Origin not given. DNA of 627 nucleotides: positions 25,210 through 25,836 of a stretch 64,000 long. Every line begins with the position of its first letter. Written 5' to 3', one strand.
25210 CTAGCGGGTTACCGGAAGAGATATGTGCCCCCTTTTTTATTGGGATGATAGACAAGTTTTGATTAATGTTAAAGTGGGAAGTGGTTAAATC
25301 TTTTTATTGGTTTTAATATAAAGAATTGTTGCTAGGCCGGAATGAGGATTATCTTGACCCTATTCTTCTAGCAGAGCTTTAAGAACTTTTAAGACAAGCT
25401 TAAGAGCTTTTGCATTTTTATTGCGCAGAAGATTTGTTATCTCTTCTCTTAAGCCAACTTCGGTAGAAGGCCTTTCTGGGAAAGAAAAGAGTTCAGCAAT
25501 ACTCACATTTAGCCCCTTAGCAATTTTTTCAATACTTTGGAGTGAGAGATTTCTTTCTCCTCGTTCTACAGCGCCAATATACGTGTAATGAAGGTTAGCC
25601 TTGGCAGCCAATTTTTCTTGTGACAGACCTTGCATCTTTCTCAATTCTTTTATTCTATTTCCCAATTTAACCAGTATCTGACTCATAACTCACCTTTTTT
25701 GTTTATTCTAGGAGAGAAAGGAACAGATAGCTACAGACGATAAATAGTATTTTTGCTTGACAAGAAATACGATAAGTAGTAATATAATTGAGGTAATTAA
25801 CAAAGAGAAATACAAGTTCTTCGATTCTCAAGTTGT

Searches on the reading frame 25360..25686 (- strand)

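Call 95: search_protein_families(library=pfam, proteins=[window:25360-25686:-], max_evalue=0.001)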
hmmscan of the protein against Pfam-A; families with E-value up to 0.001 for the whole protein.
window:25360-25686:- (108 aa): 4 families
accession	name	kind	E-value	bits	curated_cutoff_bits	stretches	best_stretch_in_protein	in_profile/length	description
PF01381.28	HTH_3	-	3.3e-17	62.7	23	1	12-66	1-55/55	Helix-turn-helix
PF13560.12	HTH_31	-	3.5e-09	37.3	27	1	8-65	2-60/64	Helix-turn-helix domain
PF13443.12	HTH_26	-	2.9e-07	31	22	1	11-70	1-61/63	Cro/C1-type HTH DNA-binding domain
PF12844.13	HTH_19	-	6.2e-06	26.5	30.2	1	9-67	1-59/64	Helix-turn-helix domain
